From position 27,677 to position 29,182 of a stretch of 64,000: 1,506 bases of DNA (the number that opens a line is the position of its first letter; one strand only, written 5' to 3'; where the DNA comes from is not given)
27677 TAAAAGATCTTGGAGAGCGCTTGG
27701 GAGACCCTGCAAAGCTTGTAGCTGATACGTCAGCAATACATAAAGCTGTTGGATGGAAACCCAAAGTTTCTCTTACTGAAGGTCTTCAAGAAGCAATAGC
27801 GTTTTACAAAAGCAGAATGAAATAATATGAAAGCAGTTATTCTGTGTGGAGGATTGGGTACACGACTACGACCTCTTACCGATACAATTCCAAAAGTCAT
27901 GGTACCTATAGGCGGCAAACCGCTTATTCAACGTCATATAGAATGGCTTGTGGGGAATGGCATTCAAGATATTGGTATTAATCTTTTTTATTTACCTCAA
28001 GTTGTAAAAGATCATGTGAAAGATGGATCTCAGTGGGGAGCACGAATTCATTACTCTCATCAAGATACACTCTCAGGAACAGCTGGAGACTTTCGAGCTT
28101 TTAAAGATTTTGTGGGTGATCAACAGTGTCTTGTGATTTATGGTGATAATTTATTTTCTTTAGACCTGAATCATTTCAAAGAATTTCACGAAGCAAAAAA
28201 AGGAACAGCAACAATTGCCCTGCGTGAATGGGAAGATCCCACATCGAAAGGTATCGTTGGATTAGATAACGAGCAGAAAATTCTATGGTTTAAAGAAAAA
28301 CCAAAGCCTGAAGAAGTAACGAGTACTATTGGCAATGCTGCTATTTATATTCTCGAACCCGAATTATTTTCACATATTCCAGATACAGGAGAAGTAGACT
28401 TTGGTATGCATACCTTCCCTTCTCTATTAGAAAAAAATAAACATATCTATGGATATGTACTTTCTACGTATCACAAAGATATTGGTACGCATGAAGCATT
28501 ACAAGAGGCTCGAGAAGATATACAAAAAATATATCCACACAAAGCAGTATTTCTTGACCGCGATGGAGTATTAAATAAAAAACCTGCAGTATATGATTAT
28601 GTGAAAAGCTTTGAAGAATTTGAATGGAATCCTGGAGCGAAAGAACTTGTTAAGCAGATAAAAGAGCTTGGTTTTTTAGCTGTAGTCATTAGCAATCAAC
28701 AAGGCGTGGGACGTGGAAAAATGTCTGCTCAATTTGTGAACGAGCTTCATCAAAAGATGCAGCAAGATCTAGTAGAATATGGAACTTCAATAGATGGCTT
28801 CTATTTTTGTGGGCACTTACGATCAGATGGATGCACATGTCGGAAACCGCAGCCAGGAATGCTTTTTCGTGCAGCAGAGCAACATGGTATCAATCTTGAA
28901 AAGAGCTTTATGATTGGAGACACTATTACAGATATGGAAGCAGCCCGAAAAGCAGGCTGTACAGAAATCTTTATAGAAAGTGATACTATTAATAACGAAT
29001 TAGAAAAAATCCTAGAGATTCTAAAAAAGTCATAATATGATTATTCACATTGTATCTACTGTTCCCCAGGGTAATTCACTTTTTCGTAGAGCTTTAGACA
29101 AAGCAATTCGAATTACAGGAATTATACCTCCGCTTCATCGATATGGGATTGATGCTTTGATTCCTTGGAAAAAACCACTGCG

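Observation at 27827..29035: Unusual HddC (nucleotidyltransferase) - GmhB (heptose bisphosphate phosphatase) gene fusion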

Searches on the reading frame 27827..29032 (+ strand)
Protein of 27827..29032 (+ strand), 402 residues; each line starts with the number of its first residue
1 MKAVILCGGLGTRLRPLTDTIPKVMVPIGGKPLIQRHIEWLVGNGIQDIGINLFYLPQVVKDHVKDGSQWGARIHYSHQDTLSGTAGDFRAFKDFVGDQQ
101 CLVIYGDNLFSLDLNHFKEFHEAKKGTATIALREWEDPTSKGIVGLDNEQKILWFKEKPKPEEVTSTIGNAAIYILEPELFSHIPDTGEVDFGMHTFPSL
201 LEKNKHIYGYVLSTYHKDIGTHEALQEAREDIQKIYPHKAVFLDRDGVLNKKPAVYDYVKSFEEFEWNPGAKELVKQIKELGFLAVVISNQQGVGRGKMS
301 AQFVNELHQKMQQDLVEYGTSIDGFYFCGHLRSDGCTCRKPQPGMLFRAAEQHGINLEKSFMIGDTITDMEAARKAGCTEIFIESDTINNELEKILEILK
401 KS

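Call 4: search_protein_families(library=pfam, proteins=[window:27827-29032:+], max_evalue=0.01)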
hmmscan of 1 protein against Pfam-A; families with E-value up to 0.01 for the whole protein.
window:27827-29032:+ (402 aa): 8 families
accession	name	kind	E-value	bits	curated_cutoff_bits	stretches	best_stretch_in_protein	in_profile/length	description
PF00483.29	NTP_transferase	-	4.3e-45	154.6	21.2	1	2-233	1-243/245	Nucleotidyl transferase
PF13242.12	Hydrolase_like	-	2.6e-13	50.1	22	1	338-388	2-53/75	HAD-hyrolase-like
PF00702.32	Hydrolase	-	1e-11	46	26.4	1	236-377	68-191/191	haloacid dehalogenase-like hydrolase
PF13419.12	HAD_2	-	1.8e-11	44.9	23.8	1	333-381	128-176/178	Haloacid dehalogenase-like hydrolase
PF12804.13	NTP_transf_3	-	6.6e-07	30.1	27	1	3-123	1-110/160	MobA-like NTP transferase domain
PF08645.17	PNK3P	-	1e-06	29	22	1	243-369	5-129/161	Polynucleotide kinase 3 phosphatase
PF12710.13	HAD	-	0.00016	22.6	27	1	264-374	75-189/189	haloacid dehalogenase-like hydrolase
PF18143.6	HAD_SAK_2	-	0.0043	17.9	27.5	1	241-297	2-58/139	HAD domain in Swiss Army Knife RNA repair proteins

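Call 5: search_protein_families(library=ncbifam, proteins=[window:27827-29032:+], max_evalue=0.01)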
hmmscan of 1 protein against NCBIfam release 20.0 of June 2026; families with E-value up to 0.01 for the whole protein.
window:27827-29032:+ (402 aa): 62 families (the best 25 are shown)
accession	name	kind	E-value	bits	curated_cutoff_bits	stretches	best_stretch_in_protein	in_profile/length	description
NF006506.0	PRK08942.1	equivalog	6.1e-46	156.2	178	1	238-388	3-152/182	D-glycero-beta-D-manno-heptose 1,7-bisphosphate 7-phosphatase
NF052502.1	man1P_GTase_Rv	exception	2.3e-43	148.4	440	1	2-233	2-231/352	mannose-1-phosphate guanylyltransferase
TIGR01656.1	Histidinol-ppas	subfamily_domain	2.2e-42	144.4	84.15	1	239-381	1-143/149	histidinol-phosphate phosphatase domain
TIGR01208.1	rmlA_long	equivalog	1.3e-39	136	320.25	1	2-232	1-234/353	glucose-1-phosphate thymidylyltransferase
TIGR00213.1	GmhB_yaeD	subfamily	5e-37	127.3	149.6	1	239-377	2-143/176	D-glycero-beta-D-manno-heptose 1,7-bisphosphate 7-phosphatase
TIGR03992.1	Arch_glmU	subfamily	1.1e-36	126.5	292.1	1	1-221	1-216/393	bifunctional sugar-1-phosphate nucleotidylyltransferase/acetyltransferase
NF045761.1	NAMPUrTaseMurU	equivalog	1.2e-35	123.4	250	1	1-229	1-224/226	N-acetylmuramate alpha-1-phosphate uridylyltransferase MurU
TIGR01662.1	HAD-SF-IIIA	subfamily_domain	3.1e-31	108.4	44.6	1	239-384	1-139/141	HAD-IIIA family hydrolase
NF050049.1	HBPPhtaseGmhB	domain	9.7e-31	106.9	250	1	238-394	3-155/171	D-glycero-alpha-D-manno-heptose-1,7-bisphosphate 7-phosphatase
NF005264.0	PRK06769.1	equivalog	9.8e-28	97.1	217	1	239-395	5-148/175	HAD-IIIA family hydrolase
NF003670.0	PRK05293.1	equivalog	1.1e-27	96.9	470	1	3-233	7-259/382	glucose-1-phosphate adenylyltransferase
NF049965.1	GlMnHpPGnyltfHddC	equivalog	2e-27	96.3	300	1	1-223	1-212/221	D-glycero-D-manno-heptose 1-phosphate guanosyltransferase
TIGR02091.1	glgC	equivalog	3.3e-26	92.2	424.9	1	3-236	3-263/364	glucose-1-phosphate adenylyltransferase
NF003937.0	PRK05446.1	equivalog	6.3e-26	91.2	443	1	238-398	3-161/355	bifunctional histidinol-phosphatase/imidazoleglycerol-phosphate dehydratase HisB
TIGR01207.1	rmlA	equivalog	1e-25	90.4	360.65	1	2-235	1-239/286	glucose-1-phosphate thymidylyltransferase RfbA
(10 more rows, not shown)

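Call 7: find_homologous_proteins(query=window:27827-29032:+, max_evalue=1e-10)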
Query window:27827-29032:+ (402 aa): 3240 proteins with E <= 1e-10 among 8000 candidates; the best 120 are listed.
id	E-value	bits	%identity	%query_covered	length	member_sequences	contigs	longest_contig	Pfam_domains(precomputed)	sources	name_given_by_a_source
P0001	1.4e-276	935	100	100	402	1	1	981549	PF00483.30,PF13419.13,PF00702.33,PF08645.18,PF13242.13,PF12804.14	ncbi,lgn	ncbi:MAG: HAD-IIIA family hydrolase [Patescibacteria group bacterium]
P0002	1.9e-173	595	66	99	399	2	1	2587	PF00483.30,PF13419.13,PF00702.33,PF08645.18,PF13242.13,PF12804.14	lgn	-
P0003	9.1e-172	590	61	99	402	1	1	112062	PF00483.30,PF00702.33,PF08645.18,PF13242.13,PF12804.14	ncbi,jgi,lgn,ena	ncbi:MAG: HAD-IIIA family hydrolase [Candidatus Paceibacterota bacterium]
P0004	5.8e-166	571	63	98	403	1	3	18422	PF00483.30,PF13419.13,PF00702.33,PF08645.18,PF13242.13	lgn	-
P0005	4.8e-161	554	59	98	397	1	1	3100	PF00483.30,PF13419.13,PF00702.33,PF08645.18,PF13242.13,PF12804.14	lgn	-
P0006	2.6e-160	552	60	98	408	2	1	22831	PF00483.30,PF13419.13,PF00702.33,PF08645.18,PF13242.13,PF12804.14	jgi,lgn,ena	-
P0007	1.0e-157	543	60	97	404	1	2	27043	PF00483.30,PF13419.13,PF00702.33,PF08645.18,PF13242.13,PF12804.14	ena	-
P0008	5.9e-157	541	60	97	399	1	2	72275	PF00483.30,PF13419.13,PF00702.33,PF08645.18,PF13242.13,PF12804.14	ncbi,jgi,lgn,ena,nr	ncbi:MAG: HAD-IIIA family hydrolase [Candidatus Pacebacteria bacterium]|jgi:histidinol-phosphate pho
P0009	6.3e-103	363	68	60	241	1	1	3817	PF00483.30,PF12804.14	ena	-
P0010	8.7e-102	359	64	59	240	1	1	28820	PF00483.30,PF12804.14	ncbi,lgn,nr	ncbi:MAG: nucleotidyltransferase family protein [Candidatus Vogelbacteria bacterium]|nr:nucleotidylt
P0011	7.0e-101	356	64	60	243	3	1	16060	PF00483.30,PF12804.14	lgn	-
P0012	2.9e-98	348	61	60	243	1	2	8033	PF00483.30,PF12804.14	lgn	-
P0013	1.5e-97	345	67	57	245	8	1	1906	PF00483.30,PF12804.14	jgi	-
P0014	4.4e-97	344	66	58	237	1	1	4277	PF00483.30,PF12804.14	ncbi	-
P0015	3.2e-95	338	62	60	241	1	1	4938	PF00483.30,PF12804.14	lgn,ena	-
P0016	1.5e-92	329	63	57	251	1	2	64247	PF00483.30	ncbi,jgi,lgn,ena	-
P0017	7.8e-89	317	61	58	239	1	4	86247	PF00483.30,PF12804.14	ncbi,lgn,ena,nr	ncbi:MAG: nucleotidyltransferase family protein [Candidatus Taylorbacteria bacterium]|nr:nucleotidyl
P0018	6.2e-88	314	60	57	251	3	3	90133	PF00483.30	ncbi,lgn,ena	-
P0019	1.3e-87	313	61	57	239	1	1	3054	PF00483.30,PF12804.14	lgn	-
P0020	1.9e-87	312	58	57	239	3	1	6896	PF00483.30,PF12804.14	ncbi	-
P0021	2.6e-87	312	59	58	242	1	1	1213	PF00483.30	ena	-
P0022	4.6e-86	307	59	58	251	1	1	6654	PF00483.30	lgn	-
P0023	1.9e-85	305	59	58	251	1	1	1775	PF00483.30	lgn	-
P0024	9.4e-85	303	60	57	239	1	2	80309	PF00483.30,PF12804.14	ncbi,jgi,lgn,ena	-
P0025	1.5e-84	302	41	96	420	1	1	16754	PF00483.30,PF13419.13,PF00702.33,PF08645.18,PF13242.13,PF12804.14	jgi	jgi:mannose-1-phosphate guanylyltransferase/phosphomannomutase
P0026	6.3e-73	264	39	94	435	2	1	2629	PF00483.30,PF13419.13,PF00702.33,PF08645.18,PF13242.13,PF12804.14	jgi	-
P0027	1.4e-72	263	36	99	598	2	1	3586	PF00483.30,PF13419.13,PF00702.33,PF00485.25,PF08645.18,PF13242.13,PF12804.14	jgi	jgi:histidinol-phosphate phosphatase family protein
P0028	1.3e-71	260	36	96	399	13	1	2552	PF00483.30,PF13419.13,PF00702.33,PF08645.18,PF13242.13,PF12804.14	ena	-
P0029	3.5e-71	258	37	95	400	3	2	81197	PF00483.30,PF13419.13,PF13344.13,PF00702.33,PF08645.18,PF13242.13,PF12804.14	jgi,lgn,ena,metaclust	metaclust:\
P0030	3.6e-71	258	38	97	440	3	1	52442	PF00483.30,PF13419.13,PF13344.13,PF00702.33,PF13242.13,PF12804.14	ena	-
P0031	3.3e-69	252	37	97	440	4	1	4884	PF00483.30,PF13419.13,PF00702.33,PF13242.13,PF12804.14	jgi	-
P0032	4.3e-69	252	37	96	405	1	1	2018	PF00483.30,PF13419.13,PF00702.33,PF08645.18,PF13242.13,PF12804.14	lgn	-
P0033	8.8e-69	251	36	98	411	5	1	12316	PF00483.30,PF13419.13,PF00702.33,PF08645.18,PF13242.13,PF12804.14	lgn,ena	-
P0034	9.5e-69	250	37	95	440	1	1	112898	PF00483.30,PF13419.13,PF00702.33,PF13242.13,PF12804.14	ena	-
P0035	2.4e-68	249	38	96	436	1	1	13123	PF00483.30,PF13419.13,PF13344.13,PF00702.33,PF13242.13,PF12804.14,PF12710.14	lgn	-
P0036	2.5e-68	249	37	94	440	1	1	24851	PF00483.30,PF13419.13,PF13344.13,PF00702.33,PF13242.13,PF12804.14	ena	-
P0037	3.1e-68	249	35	57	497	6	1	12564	PF00483.30,PF13419.13,PF00702.33,PF00132.31,PF25247.2,PF25084.2,PF24894.2,PF13242.13,PF12804.14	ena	-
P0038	4.1e-68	248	37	96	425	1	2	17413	PF00483.30,PF13419.13,PF00702.33,PF08645.18,PF13242.13,PF12804.14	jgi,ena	-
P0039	5.3e-68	248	36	96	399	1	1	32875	PF00483.30,PF13419.13,PF00702.33,PF08645.18,PF13242.13,PF12804.14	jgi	jgi:D-glycero-D-manno-heptose 1,7-bisphosphate phosphatase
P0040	6.4e-68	248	35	94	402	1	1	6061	PF00483.30,PF13419.13,PF00702.33,PF08645.18,PF13242.13,PF12804.14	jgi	-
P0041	9.4e-68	247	36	96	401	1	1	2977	PF00483.30,PF13419.13,PF00702.33,PF08645.18,PF13242.13,PF12804.14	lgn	-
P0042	1.1e-67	247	37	96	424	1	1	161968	PF00483.30,PF13419.13,PF00702.33,PF08645.18,PF13242.13,PF12804.14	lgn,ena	-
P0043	1.3e-67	247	36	98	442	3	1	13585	PF00483.30,PF13419.13,PF00702.33,PF13242.13,PF12804.14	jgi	jgi:D,D-heptose 1,7-bisphosphate phosphatase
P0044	1.4e-67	247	35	100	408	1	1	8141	PF00483.30,PF13419.13,PF00702.33,PF08645.18,PF13242.13,PF12804.14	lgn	-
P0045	1.8e-67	246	35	96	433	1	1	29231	PF00483.30,PF13419.13,PF00702.33,PF13242.13,PF12804.14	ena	-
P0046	3.1e-67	245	36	94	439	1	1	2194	PF00483.30,PF13419.13,PF00702.33,PF13242.13,PF12804.14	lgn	-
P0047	3.3e-67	245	36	96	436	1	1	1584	PF00483.30,PF13419.13,PF13344.13,PF00702.33,PF13242.13,PF12804.14,PF12710.14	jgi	jgi:D,D-heptose 1,7-bisphosphate phosphatase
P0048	3.6e-67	245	36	96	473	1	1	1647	PF00483.30,PF13419.13,PF08645.18,PF13242.13,PF12804.14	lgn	-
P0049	5.3e-67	245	34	96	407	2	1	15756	PF00483.30,PF13419.13,PF13344.13,PF00702.33,PF08645.18,PF13242.13,PF12804.14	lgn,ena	-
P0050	5.8e-67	245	36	96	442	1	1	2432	PF00483.30,PF13419.13,PF00702.33,PF08645.18,PF13242.13,PF12804.14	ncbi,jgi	jgi:mannose-1-phosphate guanylyltransferase/phosphomannomutase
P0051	6.1e-67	244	37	54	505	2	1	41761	PF00483.30,PF13419.13,PF00702.33,PF25247.2,PF25084.2,PF24894.2,PF13242.13,PF12804.14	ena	-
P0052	7.8e-67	244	36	95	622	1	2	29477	PF00483.30,PF13419.13,PF00702.33,PF00485.25,PF08645.18,PF13242.13,PF12804.14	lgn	-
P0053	9.2e-67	244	35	100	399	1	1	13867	PF00483.30,PF13419.13,PF00702.33,PF08645.18,PF13242.13,PF12804.14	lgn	-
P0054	1.1e-66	244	36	96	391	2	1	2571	PF00483.30,PF13419.13,PF00702.33,PF08645.18,PF13242.13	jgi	-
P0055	1.2e-66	244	36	96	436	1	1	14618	PF00483.30,PF13419.13,PF00702.33,PF13242.13,PF12804.14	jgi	jgi:D,D-heptose 1,7-bisphosphate phosphatase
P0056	1.2e-66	243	38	94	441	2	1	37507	PF00483.30,PF13419.13,PF00702.33,PF08645.18,PF13242.13,PF12804.14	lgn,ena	-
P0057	1.3e-66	243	36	95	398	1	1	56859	PF00483.30,PF13419.13,PF00702.33,PF08645.18,PF13242.13,PF12804.14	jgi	jgi:D-glycero-D-manno-heptose 1,7-bisphosphate phosphatase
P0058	1.4e-66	243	37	99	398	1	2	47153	PF00483.30,PF13419.13,PF00702.33,PF08645.18,PF13242.13,PF12804.14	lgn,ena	-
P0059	2.0e-66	243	36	96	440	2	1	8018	PF00483.30,PF13419.13,PF13344.13,PF00702.33,PF13242.13,PF12804.14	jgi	jgi:D,D-heptose 1,7-bisphosphate phosphatase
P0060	2.4e-66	243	36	96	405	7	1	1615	PF00483.30,PF13419.13,PF00702.33,PF08645.18,PF13242.13,PF12804.14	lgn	-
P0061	3.1e-66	242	36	96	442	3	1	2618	PF00483.30,PF13419.13,PF00702.33,PF13242.13,PF12804.14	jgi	jgi:D,D-heptose 1,7-bisphosphate phosphatase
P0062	3.1e-66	242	35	96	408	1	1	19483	PF00483.30,PF13419.13,PF00702.33,PF08645.18,PF13242.13,PF12804.14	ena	-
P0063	3.2e-66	242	36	97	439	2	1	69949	PF00483.30,PF13419.13,PF00702.33,PF13242.13,PF12804.14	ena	-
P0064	4.1e-66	242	36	98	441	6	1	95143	PF00483.30,PF13419.13,PF00702.33,PF13242.13,PF12804.14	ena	-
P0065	4.5e-66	242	36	96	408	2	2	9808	PF00483.30,PF13419.13,PF00702.33,PF08645.18,PF13242.13,PF12804.14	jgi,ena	-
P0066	4.8e-66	241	36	96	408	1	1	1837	PF00483.30,PF13419.13,PF00702.33,PF08645.18,PF13242.13,PF12804.14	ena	-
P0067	5.6e-66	241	37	96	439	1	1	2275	PF00483.30,PF13419.13,PF00702.33,PF13242.13,PF12804.14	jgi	jgi:D,D-heptose 1,7-bisphosphate phosphatase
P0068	6.0e-66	241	35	95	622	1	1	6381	PF00483.30,PF13419.13,PF00702.33,PF00485.25,PF08645.18,PF13242.13,PF12804.14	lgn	-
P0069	6.3e-66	241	35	97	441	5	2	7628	PF00483.30,PF13419.13,PF00702.33,PF13242.13,PF12804.14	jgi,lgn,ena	-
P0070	7.2e-66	241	34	96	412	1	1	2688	PF00483.30,PF13419.13,PF13344.13,PF00702.33,PF08645.18,PF13242.13,PF12804.14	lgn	-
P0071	7.9e-66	241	36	95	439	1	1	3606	PF00483.30,PF13419.13,PF13344.13,PF00702.33,PF13242.13,PF12804.14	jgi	jgi:D,D-heptose 1,7-bisphosphate phosphatase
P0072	7.9e-66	241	37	54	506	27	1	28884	PF00483.30,PF13419.13,PF00702.33,PF25084.2,PF24894.2,PF13242.13,PF12804.14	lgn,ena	-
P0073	8.4e-66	241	35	99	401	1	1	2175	PF00483.30,PF13419.13,PF00702.33,PF08645.18,PF13242.13,PF12804.14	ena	-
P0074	9.4e-66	241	35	94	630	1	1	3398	PF00483.30,PF13419.13,PF00702.33,PF13242.13,PF12804.14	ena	-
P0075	1.3e-65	240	35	96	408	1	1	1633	PF00483.30,PF13419.13,PF00702.33,PF08645.18,PF13242.13,PF12804.14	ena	-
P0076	1.4e-65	240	35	96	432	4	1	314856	PF00483.30,PF13419.13,PF00702.33,PF08645.18,PF13242.13,PF12804.14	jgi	jgi:mannose-1-phosphate guanylyltransferase/phosphomannomutase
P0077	1.5e-65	240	36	95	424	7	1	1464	PF00483.30,PF13419.13,PF13344.13,PF00702.33,PF08645.18,PF13242.13,PF12804.14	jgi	-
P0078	1.6e-65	240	36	94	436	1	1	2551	PF00483.30,PF13419.13,PF00702.33,PF13242.13,PF12804.14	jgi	-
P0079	1.8e-65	240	36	96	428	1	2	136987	PF00483.30,PF13419.13,PF00702.33,PF08645.18,PF13242.13,PF12804.14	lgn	-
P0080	2.0e-65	239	36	97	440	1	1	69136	PF00483.30,PF13419.13,PF13344.13,PF00702.33,PF13242.13,PF12804.14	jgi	jgi:D,D-heptose 1,7-bisphosphate phosphatase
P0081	2.0e-65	239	36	98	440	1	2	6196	PF00483.30,PF13419.13,PF13344.13,PF00702.33,PF13242.13,PF12804.14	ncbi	-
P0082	2.5e-65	239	36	96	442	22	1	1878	PF00483.30,PF13419.13,PF00702.33,PF13242.13,PF12804.14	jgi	jgi:D,D-heptose 1,7-bisphosphate phosphatase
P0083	2.5e-65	239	36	97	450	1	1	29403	PF00483.30,PF13419.13,PF00702.33,PF13242.13,PF12804.14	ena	-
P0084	2.7e-65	239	36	96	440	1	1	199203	PF00483.30,PF13419.13,PF13344.13,PF00702.33,PF13242.13,PF12804.14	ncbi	ncbi:MAG: HAD-IIIA family hydrolase [Isosphaeraceae bacterium]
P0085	3.0e-65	239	37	95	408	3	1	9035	PF00483.30,PF13419.13,PF00702.33,PF08645.18,PF13242.13,PF12804.14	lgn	-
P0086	3.3e-65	239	35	96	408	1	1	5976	PF00483.30,PF13419.13,PF00702.33,PF08645.18,PF13242.13,PF12804.14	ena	-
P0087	3.4e-65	239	37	95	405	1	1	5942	PF00483.30,PF13419.13,PF00702.33,PF08645.18,PF13242.13,PF12804.14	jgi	-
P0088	4.0e-65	238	34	96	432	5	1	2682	PF00483.30,PF13419.13,PF00702.33,PF13242.13,PF12804.14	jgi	jgi:D,D-heptose 1,7-bisphosphate phosphatase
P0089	4.1e-65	238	34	100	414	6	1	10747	PF00483.30,PF13419.13,PF00702.33,PF08645.18,PF13242.13,PF12804.14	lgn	-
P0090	4.3e-65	238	35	96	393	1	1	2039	PF00483.30,PF13419.13,PF00702.33,PF08645.18,PF13242.13,PF12804.14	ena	-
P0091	4.5e-65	238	33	97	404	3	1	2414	PF00483.30,PF13419.13,PF00702.33,PF08645.18,PF13242.13,PF12804.14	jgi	-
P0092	4.5e-65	238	34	94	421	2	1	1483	PF00483.30,PF13419.13,PF00702.33,PF08645.18,PF13242.13,PF12804.14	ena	-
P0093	5.6e-65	238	35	96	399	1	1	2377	PF00483.30,PF13419.13,PF00702.33,PF08645.18,PF13242.13,PF12804.14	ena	-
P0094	6.3e-65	238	35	96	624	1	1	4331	PF00483.30,PF13419.13,PF00702.33,PF00485.25,PF08645.18,PF13242.13,PF12804.14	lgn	-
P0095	6.7e-65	238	36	95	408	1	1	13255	PF00483.30,PF13419.13,PF00702.33,PF08645.18,PF13242.13,PF12804.14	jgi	-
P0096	7.4e-65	238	36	98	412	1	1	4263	PF00483.30,PF13419.13,PF00702.33,PF08645.18,PF13242.13,PF12804.14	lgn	-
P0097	7.6e-65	238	37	96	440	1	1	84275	PF00483.30,PF13419.13,PF13344.13,PF00702.33,PF13242.13,PF12804.14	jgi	jgi:histidinol-phosphate phosphatase family protein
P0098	7.6e-65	238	34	99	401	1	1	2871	PF00483.30,PF13419.13,PF00702.33,PF08645.18,PF13242.13,PF12804.14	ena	-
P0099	8.6e-65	237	35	96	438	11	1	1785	PF00483.30,PF13419.13,PF00702.33,PF13242.13,PF12804.14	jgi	jgi:D,D-heptose 1,7-bisphosphate phosphatase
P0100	9.8e-65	237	33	96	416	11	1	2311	PF00483.30,PF13419.13,PF00702.33,PF08645.18,PF13242.13,PF12804.14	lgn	-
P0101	1.1e-64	237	35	99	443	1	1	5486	PF00483.30,PF13419.13,PF13344.13,PF00702.33,PF13242.13,PF12804.14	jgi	jgi:histidinol-phosphate phosphatase family protein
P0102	1.1e-64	237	36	93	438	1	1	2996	PF00483.30,PF13419.13,PF00702.33,PF13242.13,PF12804.14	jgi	jgi:histidinol-phosphate phosphatase family protein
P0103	1.2e-64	237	34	94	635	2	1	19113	PF00483.30,PF13419.13,PF00702.33,PF13242.13,PF12804.14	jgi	jgi:histidinol-phosphate phosphatase family protein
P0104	1.2e-64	237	37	96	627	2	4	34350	PF00483.30,PF13419.13,PF00702.33,PF00485.25,PF13242.13,PF12804.14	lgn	-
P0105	1.2e-64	237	36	96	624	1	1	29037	PF00483.30,PF13419.13,PF00702.33,PF00485.25,PF08645.18,PF13242.13,PF12804.14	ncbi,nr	ncbi:MAG: HAD-IIIA family hydrolase [Bacteroidales bacterium]|nr:HAD-IIIA family hydrolase [Bacteroi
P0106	1.2e-64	237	34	56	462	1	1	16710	PF00483.30,PF13419.13,PF00702.33,PF13242.13,PF12804.14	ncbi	-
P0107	1.2e-64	237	35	97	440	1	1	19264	PF00483.30,PF13419.13,PF13344.13,PF00702.33,PF13242.13,PF12804.14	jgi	jgi:D,D-heptose 1,7-bisphosphate phosphatase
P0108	1.3e-64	237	36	96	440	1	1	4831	PF00483.30,PF13419.13,PF13344.13,PF00702.33,PF13242.13,PF12804.14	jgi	jgi:D,D-heptose 1,7-bisphosphate phosphatase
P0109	1.3e-64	237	35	96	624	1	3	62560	PF00483.30,PF13419.13,PF00485.25,PF13238.13,PF13242.13,PF12804.14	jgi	jgi:D,D-heptose 1,7-bisphosphate phosphatase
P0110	1.4e-64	237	33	99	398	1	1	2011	PF00483.30,PF13419.13,PF00702.33,PF08645.18,PF13242.13,PF12804.14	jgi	jgi:histidinol-phosphate phosphatase family protein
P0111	1.4e-64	237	50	58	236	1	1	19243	PF00483.30,PF12804.14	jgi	jgi:NDP-sugar pyrophosphorylase family protein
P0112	1.9e-64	236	37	96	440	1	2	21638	PF00483.30,PF13419.13,PF00702.33,PF13242.13,PF12804.14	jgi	-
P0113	1.9e-64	236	35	96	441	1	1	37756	PF00483.30,PF13419.13,PF00702.33,PF13242.13,PF12804.14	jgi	jgi:D,D-heptose 1,7-bisphosphate phosphatase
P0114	2.2e-64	236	34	95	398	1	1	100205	PF00483.30,PF13419.13,PF00702.33,PF08645.18,PF13242.13,PF12804.14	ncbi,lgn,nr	ncbi:MAG: HAD-IIIA family hydrolase [archaeon]|nr:HAD-IIIA family hydrolase [archaeon]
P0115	2.3e-64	236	34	96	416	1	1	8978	PF00483.30,PF13419.13,PF00702.33,PF08645.18,PF13242.13,PF12804.14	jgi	jgi:histidinol-phosphate phosphatase family protein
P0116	2.5e-64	236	35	94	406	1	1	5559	PF00483.30,PF13419.13,PF13344.13,PF00702.33,PF08645.18,PF13242.13,PF12804.14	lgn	-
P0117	2.6e-64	236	35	95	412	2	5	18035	PF00483.30,PF13419.13,PF00702.33,PF08645.18,PF13242.13,PF12804.14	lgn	-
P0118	2.8e-64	236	37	96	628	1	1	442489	PF00483.30,PF13419.13,PF00702.33,PF00485.25,PF08645.18,PF13242.13,PF12804.14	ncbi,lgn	-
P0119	3.2e-64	235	36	96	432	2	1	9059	PF00483.30,PF13419.13,PF00702.33,PF13242.13,PF12804.14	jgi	-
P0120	3.3e-64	235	36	98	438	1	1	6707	PF00483.30,PF13419.13,PF00702.33,PF13242.13,PF12804.14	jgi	jgi:D,D-heptose 1,7-bisphosphate phosphatase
